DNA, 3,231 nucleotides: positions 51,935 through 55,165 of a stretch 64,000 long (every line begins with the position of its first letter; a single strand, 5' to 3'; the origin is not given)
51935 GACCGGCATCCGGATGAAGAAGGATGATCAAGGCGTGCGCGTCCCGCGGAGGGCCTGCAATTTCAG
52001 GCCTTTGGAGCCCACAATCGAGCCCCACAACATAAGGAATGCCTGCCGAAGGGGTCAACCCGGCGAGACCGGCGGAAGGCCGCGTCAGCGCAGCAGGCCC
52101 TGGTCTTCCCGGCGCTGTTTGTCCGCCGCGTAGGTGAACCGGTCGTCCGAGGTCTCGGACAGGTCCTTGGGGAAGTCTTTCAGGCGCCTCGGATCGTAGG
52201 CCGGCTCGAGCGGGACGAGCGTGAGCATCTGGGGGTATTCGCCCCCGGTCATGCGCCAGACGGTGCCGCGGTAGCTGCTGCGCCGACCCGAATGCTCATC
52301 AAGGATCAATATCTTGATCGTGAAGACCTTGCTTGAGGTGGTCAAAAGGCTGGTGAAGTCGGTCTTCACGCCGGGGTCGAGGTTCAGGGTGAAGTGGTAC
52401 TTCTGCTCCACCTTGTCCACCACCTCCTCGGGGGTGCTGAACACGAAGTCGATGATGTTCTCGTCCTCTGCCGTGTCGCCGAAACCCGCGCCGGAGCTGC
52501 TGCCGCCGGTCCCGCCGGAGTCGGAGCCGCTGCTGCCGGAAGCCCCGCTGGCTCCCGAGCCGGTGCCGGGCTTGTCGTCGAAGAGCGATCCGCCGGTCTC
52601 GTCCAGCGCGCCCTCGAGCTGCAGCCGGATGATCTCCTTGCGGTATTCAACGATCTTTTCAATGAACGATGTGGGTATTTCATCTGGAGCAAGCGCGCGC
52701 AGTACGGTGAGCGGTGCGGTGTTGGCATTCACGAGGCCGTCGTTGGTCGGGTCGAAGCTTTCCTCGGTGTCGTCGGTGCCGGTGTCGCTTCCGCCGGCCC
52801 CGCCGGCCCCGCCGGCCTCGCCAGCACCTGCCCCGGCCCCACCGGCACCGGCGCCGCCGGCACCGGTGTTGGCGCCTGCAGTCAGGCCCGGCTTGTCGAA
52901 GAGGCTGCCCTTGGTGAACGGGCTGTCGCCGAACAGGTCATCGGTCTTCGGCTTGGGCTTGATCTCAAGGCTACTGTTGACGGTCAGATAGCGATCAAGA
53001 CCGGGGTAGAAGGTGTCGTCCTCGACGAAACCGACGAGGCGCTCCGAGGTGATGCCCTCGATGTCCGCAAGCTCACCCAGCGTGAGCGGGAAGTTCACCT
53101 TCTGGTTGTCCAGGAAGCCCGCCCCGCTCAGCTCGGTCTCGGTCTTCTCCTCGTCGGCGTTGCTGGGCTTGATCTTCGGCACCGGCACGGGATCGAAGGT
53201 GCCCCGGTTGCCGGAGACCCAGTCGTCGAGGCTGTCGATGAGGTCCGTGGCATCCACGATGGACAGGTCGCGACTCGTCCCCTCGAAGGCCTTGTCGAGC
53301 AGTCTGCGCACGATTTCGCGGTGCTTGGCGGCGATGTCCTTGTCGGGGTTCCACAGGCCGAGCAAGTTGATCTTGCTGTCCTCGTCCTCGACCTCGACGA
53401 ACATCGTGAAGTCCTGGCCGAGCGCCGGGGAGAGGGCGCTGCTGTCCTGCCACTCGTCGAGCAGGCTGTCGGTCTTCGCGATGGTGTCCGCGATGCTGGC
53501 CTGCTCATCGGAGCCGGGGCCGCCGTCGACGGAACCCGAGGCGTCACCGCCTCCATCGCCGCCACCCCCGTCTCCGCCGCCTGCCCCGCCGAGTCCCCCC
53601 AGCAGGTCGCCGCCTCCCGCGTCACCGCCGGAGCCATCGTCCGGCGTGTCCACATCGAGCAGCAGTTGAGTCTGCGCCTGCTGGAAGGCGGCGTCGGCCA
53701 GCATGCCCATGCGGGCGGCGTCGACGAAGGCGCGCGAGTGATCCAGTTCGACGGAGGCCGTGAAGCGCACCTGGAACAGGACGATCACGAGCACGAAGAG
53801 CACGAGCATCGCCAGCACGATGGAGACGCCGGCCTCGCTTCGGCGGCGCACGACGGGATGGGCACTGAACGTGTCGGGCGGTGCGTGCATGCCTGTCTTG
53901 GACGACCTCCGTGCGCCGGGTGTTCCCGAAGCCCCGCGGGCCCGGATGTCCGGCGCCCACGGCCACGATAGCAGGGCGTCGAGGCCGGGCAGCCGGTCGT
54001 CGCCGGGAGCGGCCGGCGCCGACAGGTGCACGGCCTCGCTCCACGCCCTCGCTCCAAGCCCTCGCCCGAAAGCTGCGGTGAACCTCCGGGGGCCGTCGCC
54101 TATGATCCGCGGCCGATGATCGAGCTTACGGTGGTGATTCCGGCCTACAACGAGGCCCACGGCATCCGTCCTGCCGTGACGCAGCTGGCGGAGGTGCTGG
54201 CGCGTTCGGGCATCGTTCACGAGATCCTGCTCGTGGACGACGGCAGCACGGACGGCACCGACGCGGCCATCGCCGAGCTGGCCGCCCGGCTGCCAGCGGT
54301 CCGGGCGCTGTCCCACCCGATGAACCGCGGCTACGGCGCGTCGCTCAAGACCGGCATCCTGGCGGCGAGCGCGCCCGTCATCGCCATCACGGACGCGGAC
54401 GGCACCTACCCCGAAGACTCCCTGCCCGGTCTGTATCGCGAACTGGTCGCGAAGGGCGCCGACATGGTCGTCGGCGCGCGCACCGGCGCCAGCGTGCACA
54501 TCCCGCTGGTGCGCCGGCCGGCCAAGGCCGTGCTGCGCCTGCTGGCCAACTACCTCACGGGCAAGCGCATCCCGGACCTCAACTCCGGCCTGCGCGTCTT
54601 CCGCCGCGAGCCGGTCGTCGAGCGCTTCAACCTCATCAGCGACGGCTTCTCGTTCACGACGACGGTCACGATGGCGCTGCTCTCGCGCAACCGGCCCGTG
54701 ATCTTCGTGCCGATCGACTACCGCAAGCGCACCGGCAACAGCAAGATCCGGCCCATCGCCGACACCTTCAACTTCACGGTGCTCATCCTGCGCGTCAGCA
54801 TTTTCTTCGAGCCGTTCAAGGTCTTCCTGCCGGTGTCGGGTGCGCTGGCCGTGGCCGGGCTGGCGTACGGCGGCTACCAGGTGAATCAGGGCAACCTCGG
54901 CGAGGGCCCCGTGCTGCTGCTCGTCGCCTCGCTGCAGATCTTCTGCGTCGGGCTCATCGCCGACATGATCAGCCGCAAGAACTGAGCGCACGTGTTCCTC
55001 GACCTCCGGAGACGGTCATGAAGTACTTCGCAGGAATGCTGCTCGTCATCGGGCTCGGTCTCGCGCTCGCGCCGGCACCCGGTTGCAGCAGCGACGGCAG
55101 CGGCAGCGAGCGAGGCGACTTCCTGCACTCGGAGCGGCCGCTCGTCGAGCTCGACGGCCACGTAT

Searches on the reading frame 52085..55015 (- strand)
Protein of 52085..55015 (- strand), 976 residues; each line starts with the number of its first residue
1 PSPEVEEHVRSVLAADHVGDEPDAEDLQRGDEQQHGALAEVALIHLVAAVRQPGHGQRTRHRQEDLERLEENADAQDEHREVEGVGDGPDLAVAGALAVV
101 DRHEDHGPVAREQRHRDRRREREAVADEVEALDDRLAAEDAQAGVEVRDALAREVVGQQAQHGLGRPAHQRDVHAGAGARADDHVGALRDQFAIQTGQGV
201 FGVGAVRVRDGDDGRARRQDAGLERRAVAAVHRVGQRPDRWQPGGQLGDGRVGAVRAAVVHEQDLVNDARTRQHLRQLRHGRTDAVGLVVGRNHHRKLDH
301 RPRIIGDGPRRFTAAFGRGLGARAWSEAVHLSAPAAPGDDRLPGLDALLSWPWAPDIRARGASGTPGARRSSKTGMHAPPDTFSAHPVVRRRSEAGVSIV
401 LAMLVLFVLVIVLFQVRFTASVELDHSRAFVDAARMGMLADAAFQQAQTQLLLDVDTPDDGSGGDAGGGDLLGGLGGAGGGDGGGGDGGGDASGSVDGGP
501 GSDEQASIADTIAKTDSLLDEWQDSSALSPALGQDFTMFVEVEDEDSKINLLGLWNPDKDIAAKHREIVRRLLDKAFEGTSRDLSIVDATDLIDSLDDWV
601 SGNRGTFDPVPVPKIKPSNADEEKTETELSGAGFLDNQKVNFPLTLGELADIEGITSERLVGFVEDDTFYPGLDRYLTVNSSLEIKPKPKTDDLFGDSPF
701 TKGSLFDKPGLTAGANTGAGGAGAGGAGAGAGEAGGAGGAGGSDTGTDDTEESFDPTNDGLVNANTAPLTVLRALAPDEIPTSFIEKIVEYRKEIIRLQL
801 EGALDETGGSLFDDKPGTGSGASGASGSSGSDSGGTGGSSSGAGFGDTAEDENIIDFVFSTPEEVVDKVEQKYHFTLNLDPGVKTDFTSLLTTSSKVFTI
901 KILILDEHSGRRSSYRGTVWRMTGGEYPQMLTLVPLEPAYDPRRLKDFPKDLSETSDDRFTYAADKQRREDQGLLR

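Call 65: search_protein_families(library=pfam, proteins=[window:52085-55015:-], max_evalue=0.001)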
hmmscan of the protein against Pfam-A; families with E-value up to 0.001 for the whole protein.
window:52085-55015:- (976 aa): 1 family
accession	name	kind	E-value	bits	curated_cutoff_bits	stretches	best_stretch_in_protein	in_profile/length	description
PF03934.19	T2SSK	-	0.00039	21.2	24.2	0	762-794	1-32/63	Type II secretion system (T2SS), protein K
